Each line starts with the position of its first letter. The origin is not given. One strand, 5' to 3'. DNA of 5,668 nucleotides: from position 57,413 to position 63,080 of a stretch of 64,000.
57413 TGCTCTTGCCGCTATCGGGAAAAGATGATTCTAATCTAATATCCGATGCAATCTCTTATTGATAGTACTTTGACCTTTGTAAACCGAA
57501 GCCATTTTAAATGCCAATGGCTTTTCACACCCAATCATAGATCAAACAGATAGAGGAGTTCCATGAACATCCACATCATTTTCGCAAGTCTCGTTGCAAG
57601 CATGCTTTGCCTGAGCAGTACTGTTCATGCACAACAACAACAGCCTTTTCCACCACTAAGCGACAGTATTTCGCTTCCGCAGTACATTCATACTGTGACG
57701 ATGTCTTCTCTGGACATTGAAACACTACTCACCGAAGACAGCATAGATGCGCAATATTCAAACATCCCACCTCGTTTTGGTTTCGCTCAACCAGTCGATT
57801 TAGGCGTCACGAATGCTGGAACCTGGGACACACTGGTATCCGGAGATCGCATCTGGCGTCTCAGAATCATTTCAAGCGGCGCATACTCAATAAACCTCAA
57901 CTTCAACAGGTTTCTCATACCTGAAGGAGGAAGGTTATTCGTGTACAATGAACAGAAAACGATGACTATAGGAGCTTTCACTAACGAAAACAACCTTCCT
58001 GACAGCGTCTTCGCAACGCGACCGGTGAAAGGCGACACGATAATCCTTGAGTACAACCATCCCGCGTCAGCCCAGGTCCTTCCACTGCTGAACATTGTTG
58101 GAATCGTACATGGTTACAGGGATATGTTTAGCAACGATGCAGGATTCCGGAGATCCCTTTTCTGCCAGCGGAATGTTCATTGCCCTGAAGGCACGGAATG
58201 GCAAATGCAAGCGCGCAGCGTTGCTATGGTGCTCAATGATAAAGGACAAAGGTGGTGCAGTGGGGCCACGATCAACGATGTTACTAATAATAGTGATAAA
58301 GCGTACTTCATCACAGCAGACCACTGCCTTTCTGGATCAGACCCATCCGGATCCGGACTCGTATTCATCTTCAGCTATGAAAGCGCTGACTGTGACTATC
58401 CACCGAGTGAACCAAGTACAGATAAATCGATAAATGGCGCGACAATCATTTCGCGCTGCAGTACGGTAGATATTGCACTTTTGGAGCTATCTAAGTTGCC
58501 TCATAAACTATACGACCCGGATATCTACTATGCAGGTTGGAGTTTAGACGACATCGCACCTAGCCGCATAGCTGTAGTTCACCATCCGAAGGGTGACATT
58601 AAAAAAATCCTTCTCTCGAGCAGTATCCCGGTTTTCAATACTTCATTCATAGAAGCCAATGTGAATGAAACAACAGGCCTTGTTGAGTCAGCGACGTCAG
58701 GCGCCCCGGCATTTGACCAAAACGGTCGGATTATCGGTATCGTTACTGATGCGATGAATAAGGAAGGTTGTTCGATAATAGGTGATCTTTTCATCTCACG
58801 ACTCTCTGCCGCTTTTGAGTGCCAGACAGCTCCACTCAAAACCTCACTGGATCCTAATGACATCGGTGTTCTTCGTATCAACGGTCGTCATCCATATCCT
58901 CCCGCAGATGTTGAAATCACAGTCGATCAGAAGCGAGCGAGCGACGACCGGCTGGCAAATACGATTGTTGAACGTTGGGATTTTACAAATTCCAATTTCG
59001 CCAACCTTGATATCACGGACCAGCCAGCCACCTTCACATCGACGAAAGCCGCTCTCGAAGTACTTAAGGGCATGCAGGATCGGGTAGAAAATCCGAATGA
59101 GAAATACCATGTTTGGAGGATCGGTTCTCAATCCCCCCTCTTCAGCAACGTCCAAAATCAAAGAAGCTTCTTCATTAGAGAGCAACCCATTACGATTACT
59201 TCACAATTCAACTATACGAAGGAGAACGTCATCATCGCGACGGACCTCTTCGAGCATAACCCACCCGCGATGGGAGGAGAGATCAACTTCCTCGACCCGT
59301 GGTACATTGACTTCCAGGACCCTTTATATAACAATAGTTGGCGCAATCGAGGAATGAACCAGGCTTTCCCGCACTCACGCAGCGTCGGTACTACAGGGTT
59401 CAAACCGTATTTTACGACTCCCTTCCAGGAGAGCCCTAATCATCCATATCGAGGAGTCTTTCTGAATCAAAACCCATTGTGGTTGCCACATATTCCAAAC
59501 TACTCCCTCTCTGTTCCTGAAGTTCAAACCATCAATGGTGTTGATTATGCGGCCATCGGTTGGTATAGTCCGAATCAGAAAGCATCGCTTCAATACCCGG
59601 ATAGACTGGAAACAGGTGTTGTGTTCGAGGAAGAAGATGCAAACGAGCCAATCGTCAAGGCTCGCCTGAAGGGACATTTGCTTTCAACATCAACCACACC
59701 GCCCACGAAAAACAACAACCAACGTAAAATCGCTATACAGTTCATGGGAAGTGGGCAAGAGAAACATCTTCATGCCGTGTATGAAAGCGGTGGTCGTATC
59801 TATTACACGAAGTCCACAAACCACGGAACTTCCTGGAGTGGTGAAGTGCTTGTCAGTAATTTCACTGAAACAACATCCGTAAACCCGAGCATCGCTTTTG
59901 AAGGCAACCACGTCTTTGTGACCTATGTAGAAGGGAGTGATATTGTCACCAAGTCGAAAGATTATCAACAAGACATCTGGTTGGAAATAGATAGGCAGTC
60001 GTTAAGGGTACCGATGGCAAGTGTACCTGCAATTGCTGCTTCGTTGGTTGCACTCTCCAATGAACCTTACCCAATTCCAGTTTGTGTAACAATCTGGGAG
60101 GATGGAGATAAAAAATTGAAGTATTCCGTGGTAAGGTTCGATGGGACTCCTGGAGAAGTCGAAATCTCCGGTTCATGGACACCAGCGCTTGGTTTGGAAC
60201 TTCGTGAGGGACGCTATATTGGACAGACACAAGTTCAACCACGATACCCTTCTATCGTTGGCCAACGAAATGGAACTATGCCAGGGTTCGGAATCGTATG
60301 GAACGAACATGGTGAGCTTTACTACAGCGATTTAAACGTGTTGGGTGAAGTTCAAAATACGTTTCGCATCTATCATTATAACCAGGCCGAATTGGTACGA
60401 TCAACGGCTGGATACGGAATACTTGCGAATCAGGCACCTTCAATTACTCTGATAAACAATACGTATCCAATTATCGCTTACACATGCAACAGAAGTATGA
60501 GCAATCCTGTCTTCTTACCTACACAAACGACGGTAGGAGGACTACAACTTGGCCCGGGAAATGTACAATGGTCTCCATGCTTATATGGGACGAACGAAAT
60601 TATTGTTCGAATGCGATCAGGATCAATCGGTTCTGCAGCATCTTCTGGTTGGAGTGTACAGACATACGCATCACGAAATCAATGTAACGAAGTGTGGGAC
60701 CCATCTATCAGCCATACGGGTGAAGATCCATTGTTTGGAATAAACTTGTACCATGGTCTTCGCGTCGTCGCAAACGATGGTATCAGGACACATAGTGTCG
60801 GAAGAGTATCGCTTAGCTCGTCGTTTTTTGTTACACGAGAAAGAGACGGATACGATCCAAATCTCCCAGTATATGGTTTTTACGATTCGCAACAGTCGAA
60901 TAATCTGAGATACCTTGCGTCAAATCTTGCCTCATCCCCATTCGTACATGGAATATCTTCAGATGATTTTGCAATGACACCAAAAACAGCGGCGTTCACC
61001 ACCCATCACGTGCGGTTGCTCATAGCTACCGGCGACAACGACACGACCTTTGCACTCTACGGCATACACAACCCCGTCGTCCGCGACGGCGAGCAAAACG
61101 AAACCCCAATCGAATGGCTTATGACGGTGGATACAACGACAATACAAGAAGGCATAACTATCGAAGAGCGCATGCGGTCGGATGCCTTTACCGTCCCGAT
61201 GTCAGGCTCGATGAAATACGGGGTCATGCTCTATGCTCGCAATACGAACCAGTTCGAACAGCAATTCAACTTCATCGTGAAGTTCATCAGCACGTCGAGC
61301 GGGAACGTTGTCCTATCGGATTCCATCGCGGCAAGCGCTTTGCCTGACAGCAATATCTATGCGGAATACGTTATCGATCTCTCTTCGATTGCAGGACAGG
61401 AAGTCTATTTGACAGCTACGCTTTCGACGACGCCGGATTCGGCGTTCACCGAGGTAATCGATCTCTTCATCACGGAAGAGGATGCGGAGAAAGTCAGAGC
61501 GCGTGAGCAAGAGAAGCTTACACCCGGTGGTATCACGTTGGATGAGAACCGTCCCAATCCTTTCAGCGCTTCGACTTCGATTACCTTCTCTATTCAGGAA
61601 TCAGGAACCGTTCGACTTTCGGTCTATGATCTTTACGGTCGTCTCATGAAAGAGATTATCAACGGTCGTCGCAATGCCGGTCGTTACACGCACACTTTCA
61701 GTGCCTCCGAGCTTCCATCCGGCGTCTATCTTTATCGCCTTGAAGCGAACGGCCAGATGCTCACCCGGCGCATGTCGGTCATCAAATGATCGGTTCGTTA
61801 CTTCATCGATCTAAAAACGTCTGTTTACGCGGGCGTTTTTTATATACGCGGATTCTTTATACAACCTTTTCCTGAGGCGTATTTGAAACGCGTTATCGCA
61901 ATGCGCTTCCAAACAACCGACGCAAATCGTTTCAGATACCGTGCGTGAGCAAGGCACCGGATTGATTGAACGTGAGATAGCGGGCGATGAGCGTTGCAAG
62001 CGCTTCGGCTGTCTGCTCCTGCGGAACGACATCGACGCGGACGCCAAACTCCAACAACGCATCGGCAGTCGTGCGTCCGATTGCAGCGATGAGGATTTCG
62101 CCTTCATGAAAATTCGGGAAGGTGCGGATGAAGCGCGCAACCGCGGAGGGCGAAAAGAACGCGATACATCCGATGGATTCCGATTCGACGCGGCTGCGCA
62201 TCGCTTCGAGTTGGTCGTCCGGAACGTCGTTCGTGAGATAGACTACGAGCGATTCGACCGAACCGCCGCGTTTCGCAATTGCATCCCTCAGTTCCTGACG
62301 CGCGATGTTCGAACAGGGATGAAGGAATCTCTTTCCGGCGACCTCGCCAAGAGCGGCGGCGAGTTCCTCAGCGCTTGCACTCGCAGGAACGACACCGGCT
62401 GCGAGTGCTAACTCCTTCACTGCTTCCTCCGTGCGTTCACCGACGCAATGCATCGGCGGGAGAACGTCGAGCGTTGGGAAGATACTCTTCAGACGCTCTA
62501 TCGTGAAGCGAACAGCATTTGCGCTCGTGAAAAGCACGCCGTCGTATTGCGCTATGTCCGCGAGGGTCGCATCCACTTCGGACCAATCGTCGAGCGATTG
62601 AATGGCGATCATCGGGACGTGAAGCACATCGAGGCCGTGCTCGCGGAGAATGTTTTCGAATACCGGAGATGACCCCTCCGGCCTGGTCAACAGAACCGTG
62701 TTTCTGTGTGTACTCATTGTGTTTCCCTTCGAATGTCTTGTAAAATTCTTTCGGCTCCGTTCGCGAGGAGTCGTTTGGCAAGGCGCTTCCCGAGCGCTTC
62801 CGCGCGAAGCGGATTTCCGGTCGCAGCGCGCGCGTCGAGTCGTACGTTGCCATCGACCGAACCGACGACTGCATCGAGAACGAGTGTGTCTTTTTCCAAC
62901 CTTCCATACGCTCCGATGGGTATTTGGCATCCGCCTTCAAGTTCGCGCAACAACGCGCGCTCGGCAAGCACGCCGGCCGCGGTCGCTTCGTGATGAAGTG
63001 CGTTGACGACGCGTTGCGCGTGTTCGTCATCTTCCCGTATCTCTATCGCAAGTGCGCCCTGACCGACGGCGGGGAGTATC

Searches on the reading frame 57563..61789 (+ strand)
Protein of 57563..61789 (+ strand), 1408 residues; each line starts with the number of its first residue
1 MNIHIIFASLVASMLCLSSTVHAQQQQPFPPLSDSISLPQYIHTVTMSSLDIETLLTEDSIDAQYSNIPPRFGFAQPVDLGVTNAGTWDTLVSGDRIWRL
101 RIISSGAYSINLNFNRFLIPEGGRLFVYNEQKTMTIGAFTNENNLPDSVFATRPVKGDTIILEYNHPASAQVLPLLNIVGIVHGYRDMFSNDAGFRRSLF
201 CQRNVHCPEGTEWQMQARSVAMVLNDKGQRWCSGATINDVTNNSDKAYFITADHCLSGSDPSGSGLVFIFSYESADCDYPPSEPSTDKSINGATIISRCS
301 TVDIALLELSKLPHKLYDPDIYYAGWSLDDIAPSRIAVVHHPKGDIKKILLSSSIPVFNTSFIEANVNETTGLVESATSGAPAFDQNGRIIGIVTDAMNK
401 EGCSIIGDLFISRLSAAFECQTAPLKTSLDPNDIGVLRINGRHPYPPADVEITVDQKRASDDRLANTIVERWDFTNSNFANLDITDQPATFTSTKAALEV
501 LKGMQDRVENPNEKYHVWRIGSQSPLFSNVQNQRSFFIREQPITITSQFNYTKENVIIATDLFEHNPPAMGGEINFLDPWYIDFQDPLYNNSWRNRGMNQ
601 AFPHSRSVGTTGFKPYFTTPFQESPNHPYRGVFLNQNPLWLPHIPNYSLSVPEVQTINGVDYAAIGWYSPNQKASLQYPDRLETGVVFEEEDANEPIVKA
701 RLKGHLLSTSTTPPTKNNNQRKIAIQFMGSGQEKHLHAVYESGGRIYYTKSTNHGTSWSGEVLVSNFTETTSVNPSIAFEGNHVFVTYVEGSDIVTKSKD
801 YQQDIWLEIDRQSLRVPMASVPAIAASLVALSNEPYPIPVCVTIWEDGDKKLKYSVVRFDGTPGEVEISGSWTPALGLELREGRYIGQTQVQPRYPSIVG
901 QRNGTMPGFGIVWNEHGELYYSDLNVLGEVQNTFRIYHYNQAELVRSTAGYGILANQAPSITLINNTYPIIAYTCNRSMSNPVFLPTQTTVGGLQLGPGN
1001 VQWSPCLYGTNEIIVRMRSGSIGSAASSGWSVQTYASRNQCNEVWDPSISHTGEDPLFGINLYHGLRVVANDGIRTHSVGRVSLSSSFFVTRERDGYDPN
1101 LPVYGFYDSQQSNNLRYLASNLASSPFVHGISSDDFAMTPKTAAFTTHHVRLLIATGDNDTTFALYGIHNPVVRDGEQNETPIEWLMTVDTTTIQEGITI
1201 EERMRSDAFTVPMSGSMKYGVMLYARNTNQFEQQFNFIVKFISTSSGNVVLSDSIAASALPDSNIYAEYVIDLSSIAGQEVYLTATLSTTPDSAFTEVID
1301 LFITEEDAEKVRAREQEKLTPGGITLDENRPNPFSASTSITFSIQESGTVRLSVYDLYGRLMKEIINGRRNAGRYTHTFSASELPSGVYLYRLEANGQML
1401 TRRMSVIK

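Call 65: search_protein_families(library=pfam, proteins=[window:57563-61789:+], max_evalue=0.001)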
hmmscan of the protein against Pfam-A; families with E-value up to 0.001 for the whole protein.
window:57563-61789:+ (1408 aa): 2 families
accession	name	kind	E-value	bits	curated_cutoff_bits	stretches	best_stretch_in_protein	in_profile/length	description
PF18962.6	Por_Secre_tail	-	2.1e-07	31.6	27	1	1331-1404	3-73/75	Secretion system C-terminal sorting domain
PF13365.12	Trypsin_2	-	4e-07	31.3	27.6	1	244-393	10-144/144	Trypsin-like peptidase domain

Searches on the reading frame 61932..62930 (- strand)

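Call 65: search_protein_families(library=pfam, proteins=[window:61932-62930:-], max_evalue=0.001)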
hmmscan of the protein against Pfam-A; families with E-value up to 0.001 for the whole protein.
window:61932-62930:- (332 aa): 1 family
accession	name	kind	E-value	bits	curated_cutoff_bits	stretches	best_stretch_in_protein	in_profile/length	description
PF02602.20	HEM4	-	6.6e-53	179.6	27.5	1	93-312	5-230/231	Uroporphyrinogen-III synthase HemD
